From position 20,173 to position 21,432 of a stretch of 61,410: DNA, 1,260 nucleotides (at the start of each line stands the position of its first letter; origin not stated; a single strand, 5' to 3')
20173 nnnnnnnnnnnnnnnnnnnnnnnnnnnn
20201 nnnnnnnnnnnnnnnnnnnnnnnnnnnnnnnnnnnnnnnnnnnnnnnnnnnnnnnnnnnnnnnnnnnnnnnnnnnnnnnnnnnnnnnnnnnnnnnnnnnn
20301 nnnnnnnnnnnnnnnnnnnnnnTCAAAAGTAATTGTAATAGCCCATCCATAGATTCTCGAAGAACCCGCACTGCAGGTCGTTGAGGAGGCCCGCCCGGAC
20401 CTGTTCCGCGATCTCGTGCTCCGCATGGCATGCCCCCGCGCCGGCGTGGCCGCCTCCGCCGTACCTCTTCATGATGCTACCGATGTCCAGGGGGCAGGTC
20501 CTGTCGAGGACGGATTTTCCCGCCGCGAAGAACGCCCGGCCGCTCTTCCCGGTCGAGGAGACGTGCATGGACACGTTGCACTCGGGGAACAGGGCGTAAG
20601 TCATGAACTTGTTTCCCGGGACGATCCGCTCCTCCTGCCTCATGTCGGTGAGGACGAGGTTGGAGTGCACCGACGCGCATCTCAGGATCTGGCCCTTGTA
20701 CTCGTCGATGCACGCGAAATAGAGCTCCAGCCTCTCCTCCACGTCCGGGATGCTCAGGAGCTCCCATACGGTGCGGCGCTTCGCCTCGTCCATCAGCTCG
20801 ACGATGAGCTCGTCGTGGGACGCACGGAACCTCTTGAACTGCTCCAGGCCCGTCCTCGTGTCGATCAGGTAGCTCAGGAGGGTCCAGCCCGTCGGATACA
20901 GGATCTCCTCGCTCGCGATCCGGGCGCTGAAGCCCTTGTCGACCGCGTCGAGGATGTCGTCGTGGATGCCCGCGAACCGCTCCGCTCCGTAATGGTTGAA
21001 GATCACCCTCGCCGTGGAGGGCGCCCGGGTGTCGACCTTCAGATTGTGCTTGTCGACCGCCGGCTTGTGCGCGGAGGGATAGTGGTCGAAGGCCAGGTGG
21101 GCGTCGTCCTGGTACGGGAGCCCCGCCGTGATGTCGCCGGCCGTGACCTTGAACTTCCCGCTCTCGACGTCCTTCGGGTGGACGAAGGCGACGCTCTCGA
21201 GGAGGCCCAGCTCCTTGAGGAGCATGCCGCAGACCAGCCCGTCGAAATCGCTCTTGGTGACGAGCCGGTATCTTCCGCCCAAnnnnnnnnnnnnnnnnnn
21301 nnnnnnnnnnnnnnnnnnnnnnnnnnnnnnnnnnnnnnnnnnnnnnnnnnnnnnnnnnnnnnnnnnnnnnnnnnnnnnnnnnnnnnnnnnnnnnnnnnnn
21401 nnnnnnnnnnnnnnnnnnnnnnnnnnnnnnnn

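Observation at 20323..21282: DHH/DHHA1 phosphoesterase with degenerate DHH motif inserted between bcsA and bcsB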

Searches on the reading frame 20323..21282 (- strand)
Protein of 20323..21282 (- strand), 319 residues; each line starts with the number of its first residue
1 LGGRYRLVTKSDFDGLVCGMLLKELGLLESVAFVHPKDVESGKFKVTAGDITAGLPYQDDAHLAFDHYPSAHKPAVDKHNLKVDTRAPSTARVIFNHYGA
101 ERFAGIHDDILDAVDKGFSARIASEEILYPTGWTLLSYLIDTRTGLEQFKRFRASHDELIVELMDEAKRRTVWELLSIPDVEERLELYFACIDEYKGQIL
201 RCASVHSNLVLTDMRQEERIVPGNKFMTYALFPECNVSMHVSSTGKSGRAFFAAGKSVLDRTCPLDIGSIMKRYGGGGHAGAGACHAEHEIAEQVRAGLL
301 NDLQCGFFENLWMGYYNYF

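Call 5: search_protein_families(library=pfam, proteins=[window:20323-21282:-], max_evalue=0.01)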
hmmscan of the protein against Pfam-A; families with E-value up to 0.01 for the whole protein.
window:20323-21282:- (319 aa): 0 families

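Call 6: search_protein_families(library=pfam, proteins=[window:20323-21282:-], max_evalue=10)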
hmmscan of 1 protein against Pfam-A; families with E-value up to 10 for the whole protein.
window:20323-21282:- (319 aa): 0 families

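Call 7: search_protein_families(library=ncbifam, proteins=[window:20323-21282:-], max_evalue=10)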
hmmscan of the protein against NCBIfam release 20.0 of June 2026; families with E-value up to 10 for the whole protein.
window:20323-21282:- (319 aa): 1 family
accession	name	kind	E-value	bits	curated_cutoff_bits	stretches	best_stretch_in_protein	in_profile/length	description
NF041569.1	A-tRNAntase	equivalog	0.067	11.4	1440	1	261-297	259-295/880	A-adding tRNA nucleotidyltransferase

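Call 8: search_solved_structures(query=window:20323-21282:-, max_evalue=10, show_alignments=3)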
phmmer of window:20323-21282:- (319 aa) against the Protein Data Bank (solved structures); distinct sequences matched with E-value up to 10: 2.
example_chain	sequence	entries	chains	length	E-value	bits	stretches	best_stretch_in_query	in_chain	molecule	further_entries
7d62_A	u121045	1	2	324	1.2e-84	287.3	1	4-303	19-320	PggH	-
6vec_a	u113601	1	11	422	1.5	11.1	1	46-114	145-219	LCP1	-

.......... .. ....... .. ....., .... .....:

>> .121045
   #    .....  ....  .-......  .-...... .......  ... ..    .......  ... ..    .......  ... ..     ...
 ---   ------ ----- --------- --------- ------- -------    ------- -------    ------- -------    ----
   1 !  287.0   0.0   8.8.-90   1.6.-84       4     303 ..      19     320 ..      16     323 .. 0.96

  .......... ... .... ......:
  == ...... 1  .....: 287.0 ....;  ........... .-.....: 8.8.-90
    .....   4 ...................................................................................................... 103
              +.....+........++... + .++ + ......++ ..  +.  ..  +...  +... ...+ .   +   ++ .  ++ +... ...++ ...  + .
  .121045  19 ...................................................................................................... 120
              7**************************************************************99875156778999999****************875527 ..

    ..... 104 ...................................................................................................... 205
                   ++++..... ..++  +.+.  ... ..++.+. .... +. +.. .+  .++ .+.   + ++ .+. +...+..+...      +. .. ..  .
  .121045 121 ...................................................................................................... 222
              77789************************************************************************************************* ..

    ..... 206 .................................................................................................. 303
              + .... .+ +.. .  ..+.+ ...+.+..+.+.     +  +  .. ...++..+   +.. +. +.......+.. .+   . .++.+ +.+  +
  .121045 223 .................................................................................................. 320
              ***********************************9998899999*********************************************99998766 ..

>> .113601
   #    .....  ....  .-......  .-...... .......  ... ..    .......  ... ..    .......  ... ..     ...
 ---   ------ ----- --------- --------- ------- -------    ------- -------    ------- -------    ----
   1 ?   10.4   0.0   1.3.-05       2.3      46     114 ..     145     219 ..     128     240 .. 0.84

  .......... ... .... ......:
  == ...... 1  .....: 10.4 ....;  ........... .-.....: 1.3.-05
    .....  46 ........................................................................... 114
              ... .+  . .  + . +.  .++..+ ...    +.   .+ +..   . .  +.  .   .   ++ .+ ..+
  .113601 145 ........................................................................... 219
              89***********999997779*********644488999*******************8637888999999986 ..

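Call 10: find_homologous_proteins(query=window:20323-21282:-, max_evalue=0.00001)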
Query window:20323-21282:- (319 aa): 2917 proteins with E <= 0.00001 among 5364 candidates; the best 120 are listed.
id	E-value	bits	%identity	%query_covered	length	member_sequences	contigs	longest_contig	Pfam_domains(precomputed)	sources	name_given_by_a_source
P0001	2.4e-217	738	100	100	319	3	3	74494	-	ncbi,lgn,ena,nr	ncbi:MAG TPA: exopolyphosphatase [Elusimicrobia bacterium]|nr:exopolyphosphatase [Elusimicrobiota ba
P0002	6.0e-152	523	70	100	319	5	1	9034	-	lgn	-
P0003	2.0e-145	502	69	99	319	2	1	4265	-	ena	-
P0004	2.0e-139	482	63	99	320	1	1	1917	-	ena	-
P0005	6.4e-139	481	65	99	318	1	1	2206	-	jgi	-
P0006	3.6e-138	478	65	99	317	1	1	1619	-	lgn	-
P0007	1.8e-136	473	63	99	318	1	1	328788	-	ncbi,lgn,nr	ncbi:MAG: exopolyphosphatase [Elusimicrobia bacterium]|nr:exopolyphosphatase [Elusimicrobiota bacter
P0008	2.3e-134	466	63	100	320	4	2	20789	-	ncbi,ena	-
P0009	3.6e-131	455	61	99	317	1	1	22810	-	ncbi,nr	ncbi:MAG: exopolyphosphatase [Elusimicrobiota bacterium]|nr:exopolyphosphatase [Elusimicrobiota bact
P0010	2.1e-130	453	60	99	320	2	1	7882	-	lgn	-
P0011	1.0e-129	450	63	100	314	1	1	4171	-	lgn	-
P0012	1.6e-128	446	59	99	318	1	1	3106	-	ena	-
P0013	1.1e-127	444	62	100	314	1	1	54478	-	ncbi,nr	ncbi:MAG: exopolyphosphatase [Elusimicrobia bacterium]|nr:exopolyphosphatase [Elusimicrobiota bacter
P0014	7.5e-127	441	63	95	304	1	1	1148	-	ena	-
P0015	4.1e-126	438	59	100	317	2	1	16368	-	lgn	-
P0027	6.0e-117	408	55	99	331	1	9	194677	-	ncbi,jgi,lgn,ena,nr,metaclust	ncbi:MAG: hypothetical protein A2077_06180 [Nitrospirae bacterium GWC2_46_6]|nr:MAG: hypothetical pr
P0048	9.9e-110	385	53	99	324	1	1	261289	-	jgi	jgi:nanoRNase/pAp phosphatase (c-di-AMP/oligoRNAs hydrolase)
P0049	3.9e-109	383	52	96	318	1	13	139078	-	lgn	-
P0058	2.4e-105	370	52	99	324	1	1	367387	-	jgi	jgi:hypothetical protein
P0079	7.5e-98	346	51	96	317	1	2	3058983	-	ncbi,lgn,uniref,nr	ncbi:hypothetical protein [Trichlorobacter ammonificans]|uniref:Exopolyphosphatase n=1 Tax=Trichloro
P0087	2.8e-95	337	50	94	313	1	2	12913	PF02272.25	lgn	-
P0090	7.2e-95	336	50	94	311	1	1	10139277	PF02272.25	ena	-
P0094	3.2e-94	334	51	94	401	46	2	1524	PF02272.25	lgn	-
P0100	9.9e-94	332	49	94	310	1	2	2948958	-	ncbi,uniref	ncbi:exopolyphosphatase [Azospirillum sp. A26]|uniref:exopolyphosphatase n=1 Tax=Azospirillum sp. A2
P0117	5.8e-93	330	50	94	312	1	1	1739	PF02272.25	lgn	-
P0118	6.5e-93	329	46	98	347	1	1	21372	-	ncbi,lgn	-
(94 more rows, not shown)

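Call 18: find_encoding_contigs(protein=P0007, flank=10000, max_places=2)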
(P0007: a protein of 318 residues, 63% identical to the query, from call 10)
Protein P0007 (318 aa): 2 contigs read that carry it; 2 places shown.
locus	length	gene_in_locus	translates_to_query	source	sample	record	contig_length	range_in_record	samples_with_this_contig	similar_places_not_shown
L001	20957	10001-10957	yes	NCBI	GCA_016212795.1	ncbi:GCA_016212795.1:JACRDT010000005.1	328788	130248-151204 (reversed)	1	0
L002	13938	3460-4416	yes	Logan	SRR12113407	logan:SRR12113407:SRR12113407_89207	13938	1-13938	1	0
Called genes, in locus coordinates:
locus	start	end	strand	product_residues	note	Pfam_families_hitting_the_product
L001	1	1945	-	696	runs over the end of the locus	-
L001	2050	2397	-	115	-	-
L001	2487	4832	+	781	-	PF07719:TPR_2 (faint), PF13428:TPR_14 (faint), PF13181:TPR_8 (faint), PF00515:TPR_1 (faint), PF14559:TPR_19 (weak)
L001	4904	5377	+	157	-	-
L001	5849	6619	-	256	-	-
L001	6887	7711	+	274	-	PF00211:Guanylate_cyc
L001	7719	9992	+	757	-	PF00535:Glycos_transf_2, PF13641:Glyco_tranf_2_3, PF13506:Glyco_transf_21, PF13632:Glyco_trans_2_3, PF03552:Cellulose_synt, PF07238:PilZ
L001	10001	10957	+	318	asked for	-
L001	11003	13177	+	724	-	PF03170:CBM_BcsB_1st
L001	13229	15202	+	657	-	-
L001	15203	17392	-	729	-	PF09586:YfhO (faint)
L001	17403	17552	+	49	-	-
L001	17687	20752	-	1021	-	-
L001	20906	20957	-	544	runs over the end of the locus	-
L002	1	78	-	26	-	?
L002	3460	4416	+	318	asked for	-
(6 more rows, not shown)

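Call 19: find_encoding_contigs(protein=P0027, flank=10000, max_places=2)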
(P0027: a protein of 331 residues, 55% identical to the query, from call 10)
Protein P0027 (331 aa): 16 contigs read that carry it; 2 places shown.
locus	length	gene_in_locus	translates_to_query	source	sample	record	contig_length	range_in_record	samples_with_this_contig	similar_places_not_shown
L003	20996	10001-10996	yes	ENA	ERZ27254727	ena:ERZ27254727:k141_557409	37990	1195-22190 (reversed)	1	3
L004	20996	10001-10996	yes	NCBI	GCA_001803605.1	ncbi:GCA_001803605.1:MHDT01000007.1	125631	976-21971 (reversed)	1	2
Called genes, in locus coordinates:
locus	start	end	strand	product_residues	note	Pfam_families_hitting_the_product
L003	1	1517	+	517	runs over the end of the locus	PF00270:DEAD, PF00271:Helicase_C, PF03880:DbpA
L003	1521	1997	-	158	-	PF03190:Thioredox_DsbH (weak), PF13098:Thioredoxin_2 (weak), PF13899:Thioredoxin_7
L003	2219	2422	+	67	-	PF02597:ThiS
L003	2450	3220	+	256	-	PF05690:ThiG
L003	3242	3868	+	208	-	PF02581:TMP-TENI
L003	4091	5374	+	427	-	PF01964:ThiC_Rad_SAM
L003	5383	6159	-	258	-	PF01553:Acyltransferase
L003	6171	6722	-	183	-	PF01966:HD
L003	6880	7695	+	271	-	PF00211:Guanylate_cyc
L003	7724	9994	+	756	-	PF00535:Glycos_transf_2, PF13641:Glyco_tranf_2_3, PF13506:Glyco_transf_21, PF13632:Glyco_trans_2_3, PF03552:Cellulose_synt, PF07238:PilZ (weak)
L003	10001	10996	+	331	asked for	-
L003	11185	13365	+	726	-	PF03170:CBM_BcsB_1st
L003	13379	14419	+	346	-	PF01270:Glyco_hydro_8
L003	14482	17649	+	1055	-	PF12895:ANAPC3 (faint), PF07719:TPR_2 (faint), PF13428:TPR_14 (faint), PF13432:TPR_16 (faint), PF14559:TPR_19 (faint), PF23914:TPR_CcmH_CycH (faint)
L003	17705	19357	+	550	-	PF11658:CBP_BcsG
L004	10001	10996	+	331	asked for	-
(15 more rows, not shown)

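Call 20: find_encoding_contigs(protein=P0079, flank=10000, max_places=2)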
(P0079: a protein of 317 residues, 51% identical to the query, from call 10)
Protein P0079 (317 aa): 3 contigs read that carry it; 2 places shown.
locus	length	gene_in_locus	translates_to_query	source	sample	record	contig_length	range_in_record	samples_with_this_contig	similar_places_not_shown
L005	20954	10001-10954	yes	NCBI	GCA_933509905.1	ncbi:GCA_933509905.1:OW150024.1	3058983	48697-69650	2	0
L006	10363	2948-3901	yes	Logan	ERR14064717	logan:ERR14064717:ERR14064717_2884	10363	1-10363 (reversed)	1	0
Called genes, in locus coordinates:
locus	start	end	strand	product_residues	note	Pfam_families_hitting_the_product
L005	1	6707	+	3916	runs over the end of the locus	-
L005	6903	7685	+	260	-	-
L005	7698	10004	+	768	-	PF00535:Glycos_transf_2, PF13641:Glyco_tranf_2_3, PF13506:Glyco_transf_21, PF13632:Glyco_trans_2_3, PF03552:Cellulose_synt, PF07238:PilZ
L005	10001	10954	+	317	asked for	-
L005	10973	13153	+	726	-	PF03170:CBM_BcsB_1st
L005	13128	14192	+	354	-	PF01270:Glyco_hydro_8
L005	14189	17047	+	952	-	PF05036:SPOR, PF13432:TPR_16 (faint), PF12895:ANAPC3 (faint), PF14559:TPR_19 (faint), PF09613:HrpB1_HrpK (faint)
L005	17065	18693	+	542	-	PF11658:CBP_BcsG, PF00884:Sulfatase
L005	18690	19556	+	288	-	PF00781:DAGK_cat, PF19279:YegS_C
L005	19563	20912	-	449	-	PF00919:UPF0004, PF04055:Radical_SAM, PF18693:TRAM_2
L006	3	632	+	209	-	?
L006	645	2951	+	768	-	PF00535:Glycos_transf_2, PF13641:Glyco_tranf_2_3, PF13506:Glyco_transf_21, PF13632:Glyco_trans_2_3, PF03552:Cellulose_synt, PF07238:PilZ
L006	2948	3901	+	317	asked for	-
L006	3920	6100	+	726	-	PF03170:CBM_BcsB_1st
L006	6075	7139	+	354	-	PF01270:Glyco_hydro_8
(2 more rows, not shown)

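Call 22: find_related_loci(query=A1, collection=genome_contigs, flank=10000)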
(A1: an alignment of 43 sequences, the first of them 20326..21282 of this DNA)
Query A1 (319 aa) in genome_contigs; peptide patterns used: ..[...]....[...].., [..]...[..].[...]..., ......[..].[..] (x = any residue, [..] = any of these).
458 stretches matched a pattern; 438 encode a relative of the query (tblastn E <= 1e-3); the best 80 are kept; 80 distinct loci.
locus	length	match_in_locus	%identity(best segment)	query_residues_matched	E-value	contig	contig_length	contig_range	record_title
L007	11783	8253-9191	72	6-319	5e-153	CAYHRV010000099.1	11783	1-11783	MAG TPA_asm: uncultured Elusimicrobia bacterium isolate ERP119705_co15_213 genome assembly, contig: NODE_6379_length_117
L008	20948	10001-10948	63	4-319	2e-131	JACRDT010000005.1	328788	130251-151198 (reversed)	MAG: Elusimicrobia bacterium isolate NC_groundwater_1679_Pr3_B-0.1um_69_72 SR-2_scaffold_141_346099, whole genome shotgu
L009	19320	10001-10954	63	2-319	9e-131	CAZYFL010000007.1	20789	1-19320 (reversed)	MAG TPA_asm: uncultured Elusimicrobiaceae bacterium isolate binchicken_co248_98 genome assembly, contig: NODE_2659_lengt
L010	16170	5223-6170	61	4-319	8e-126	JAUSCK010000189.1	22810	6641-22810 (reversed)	MAG: Elusimicrobiota bacterium isolate E14_concoct.bin.112_sub E14_k141_1280690, whole genome shotgun sequence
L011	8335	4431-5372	57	4-317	3e-125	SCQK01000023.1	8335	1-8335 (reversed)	MAG: Patescibacteria group bacterium isolate DP16D_bin.9 DP16D_bin.9-98044, whole genome shotgun sequence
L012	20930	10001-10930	63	5-319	3e-123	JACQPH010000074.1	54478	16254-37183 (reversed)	MAG: Elusimicrobia bacterium isolate NC_groundwater_1302_Ag_S-0.2um_62_53 S_p2_S4_coassembly_k141_2044215, whole genome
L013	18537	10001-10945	55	4-319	5e-123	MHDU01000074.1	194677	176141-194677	MAG: Nitrospirae bacterium GWB2_47_37 gwb2_scaffold_8, whole genome shotgun sequence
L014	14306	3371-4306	56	6-319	1e-118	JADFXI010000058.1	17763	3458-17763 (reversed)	MAG: Nitrospirae bacterium isolate nDJH13bin21 nDJH13_bin21_NODE_58_length_17763_cov_4.702030, whole genome shotgun sequ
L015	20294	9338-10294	54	1-319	8e-114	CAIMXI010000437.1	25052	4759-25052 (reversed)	MAG: uncultured Geobacteraceae bacterium isolate LJ_bin-4045 genome assembly, contig: bin-4045:437/511, whole genome sho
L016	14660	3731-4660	57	4-319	2e-110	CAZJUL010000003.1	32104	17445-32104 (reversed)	MAG TPA_asm: uncultured Elusimicrobiaceae bacterium isolate binchicken_co356_8 genome assembly, contig: NODE_766_length_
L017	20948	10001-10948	48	4-317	1e-107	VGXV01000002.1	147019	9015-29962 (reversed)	MAG: Planctomycetota bacterium isolate K_DeepCast_100m_m2_328 K_DeepCast_100m_m2_328_Ga0194127_10000068, whole genome sh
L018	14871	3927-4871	50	4-316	1e-105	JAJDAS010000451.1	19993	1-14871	MAG: Nitrospinia bacterium isolate OFTM173 OFTM173_450, whole genome shotgun sequence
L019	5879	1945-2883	49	6-317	4e-104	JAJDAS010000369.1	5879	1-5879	MAG: Nitrospinia bacterium isolate OFTM173 OFTM173_368, whole genome shotgun sequence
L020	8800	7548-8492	50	4-316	1e-103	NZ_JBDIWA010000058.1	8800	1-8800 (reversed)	MAG: Candidatus Kuenenia sp. isolate Bin_40 NODE_3037_length_8800_cov_16.104577, whole genome shotgun sequence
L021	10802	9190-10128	50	1-314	2e-103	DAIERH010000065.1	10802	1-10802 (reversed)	MAG TPA_asm: Geobacter sp. isolate clean1203 NODE_65_length_10802_cov_3.859114, whole genome shotgun sequence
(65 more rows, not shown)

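Call 42: predict_structure(alignment_id=A1)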
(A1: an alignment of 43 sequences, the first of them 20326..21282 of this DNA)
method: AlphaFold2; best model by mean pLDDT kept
length: 319 residues; sequences in the alignment: 43
mean_pLDDT: 88.7   pTM: 0.84
mean pLDDT of the five models: 88.7, 88.5, 87.9, 87.6, 87.3
residues with pLDDT >= 90: 218; 70-90: 70; 50-70: 24; < 50: 7
segments of 3 or more residues with pLDDT < 50: 316-319
pLDDT, mean of each block of 10 residues (from residue 1): 84 95 95 93 95 93 85 62 90 95 88 79 88 94 92 96 92 96 97 96 93 93 91 92 83 91 88 92 92 96 73 48
secondary structure, 60 per line:
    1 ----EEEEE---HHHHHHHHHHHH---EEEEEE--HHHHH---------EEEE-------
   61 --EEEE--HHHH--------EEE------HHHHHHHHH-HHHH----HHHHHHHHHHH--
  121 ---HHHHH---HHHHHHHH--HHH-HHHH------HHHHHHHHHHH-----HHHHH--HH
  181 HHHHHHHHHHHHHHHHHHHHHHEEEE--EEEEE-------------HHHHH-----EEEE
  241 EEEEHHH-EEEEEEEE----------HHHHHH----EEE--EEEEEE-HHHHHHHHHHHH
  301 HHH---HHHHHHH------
elements in order: E5-9 H13-24 E28-33 H36-40 E50-53 E63-66 H69-72 E81-83 H90-98 H100-103 H108-118 H124-128 H132-139 H146-149 H156-166 H172-176 H179-202 E203-206 E209-213 H227-231 E237-244 E249-256 H267-272 E277-279 E282-287 H289-303 H307-313

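Call 46: fold_search(model_id=the predicted structure, library=pdb)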
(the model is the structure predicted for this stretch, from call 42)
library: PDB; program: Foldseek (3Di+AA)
matches with E <= 10: 1045; with E <= 0.001: 59
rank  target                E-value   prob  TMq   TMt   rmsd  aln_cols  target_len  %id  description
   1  7d62_A                2.6e-37  1.00  0.82  0.89   2.6       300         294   45  pGpG-specific phosphodiesterase - PggH from Vibrio cholrae (released 2020-10-28)
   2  7d62_B                3.1e-35  1.00  0.76  0.82   3.4       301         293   44  pGpG-specific phosphodiesterase - PggH from Vibrio cholrae (released 2020-10-28)
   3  9r7o_D                5.3e-11  1.00  0.32  0.31  12.8       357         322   15  DhhP of Borrelia burgdorferi in complex with AMP (released 2026-01-21)
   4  8a8k_A                6.7e-11  1.00  0.55  0.55   7.1       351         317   16  PAP phosphatase from Methanothermococcus thermolithotrophicus refined to 3.1 A (released 2023-04-26)
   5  8a8k_B                7.9e-11  1.00  0.56  0.56   7.1       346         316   16  PAP phosphatase from Methanothermococcus thermolithotrophicus refined to 3.1 A (released 2023-04-26)
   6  9r7o_H                1.8e-10  1.00  0.36  0.36  11.9       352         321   15  DhhP of Borrelia burgdorferi in complex with AMP (released 2026-01-21)
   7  5o1u_B                1.3e-09  1.00  0.40  0.40  11.4       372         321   15  Structure of wildtype T.maritima PDE (TM1595) with AMP and Mn2+ (released 2017-10-25)
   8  5xsp_A                1.6e-09  1.00  0.42  0.41  10.6       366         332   12  The catalytic domain of GdpP with 5'-pApA (released 2018-01-31)
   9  5xt3_A                1.7e-09  1.00  0.44  0.43  10.9       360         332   12  The catalytic domain of GdpP with c-di-GMP (released 2018-01-31)
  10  5xsi_A                1.8e-09  1.00  0.41  0.40  10.9       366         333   12  The catalytic domain of GdpP (released 2018-01-31)
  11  5o25_B                2.3e-09  1.00  0.44  0.44  11.8       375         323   14  Structure of wildtype T.maritima PDE (TM1595) in ligand-free state (released 2017-10-25)
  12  5o7f_A                2.9e-09  1.00  0.40  0.39  11.6       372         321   15  Structure of the inactive T.maritima PDE (TM1595) D80N D154N mutant with GMP and Mn2+ (released 2017-10-25)
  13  5o4z                  3.1e-09  1.00  0.40  0.40  11.8       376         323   14  Structure of the inactive T.maritima PDE (TM1595) D80N D154N mutant with substrate 5'-pApA (released 2017-10-25)
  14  5o7f_B                5.8e-09  1.00  0.43  0.43  10.9       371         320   14  Structure of the inactive T.maritima PDE (TM1595) D80N D154N mutant with GMP and Mn2+ (released 2017-10-25)
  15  5xsp_B                7.4e-09  1.00  0.40  0.40  11.2       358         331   12  The catalytic domain of GdpP with 5'-pApA (released 2018-01-31)
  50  2qb6_A                1.4e-04  0.96  0.23  0.20  15.5       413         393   11  Saccharomyces cerevisiae cytosolic exopolyphosphatase, sulfate complex (released 2007-12-11)
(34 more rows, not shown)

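Call 49: search_protein_representatives(protein=window:20326-21282:-)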
Query: 319 residues. Proteins with E-value up to 0.001 (for the whole library): 1295; up to 1e-10: 681; up to 1e-30: 135. The best 150 are listed.
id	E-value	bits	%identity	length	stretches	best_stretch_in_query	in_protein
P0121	3.0e-133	460.2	40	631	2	4-300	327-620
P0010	6.8e-131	452.5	60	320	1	4-319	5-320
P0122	1.9e-82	293.3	67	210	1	4-196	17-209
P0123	2.2e-81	289.8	42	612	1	2-302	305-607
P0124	7.1e-80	284.9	43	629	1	2-303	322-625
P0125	2.6e-79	283.0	46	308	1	2-291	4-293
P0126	2.2e-77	276.7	45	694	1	2-302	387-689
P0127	4.5e-77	275.6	45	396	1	4-308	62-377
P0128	3.8e-76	272.6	42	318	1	2-302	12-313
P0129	1.1e-72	261.3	40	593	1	2-301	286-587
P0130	1.3e-72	261.0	43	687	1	5-305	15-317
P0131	7.5e-71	255.2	44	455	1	4-295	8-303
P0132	1.3e-69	251.1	43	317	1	4-290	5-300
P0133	2.8e-69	250.0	42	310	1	4-302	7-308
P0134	1.1e-65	238.2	38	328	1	4-300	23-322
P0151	1.8e-56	208.0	36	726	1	5-293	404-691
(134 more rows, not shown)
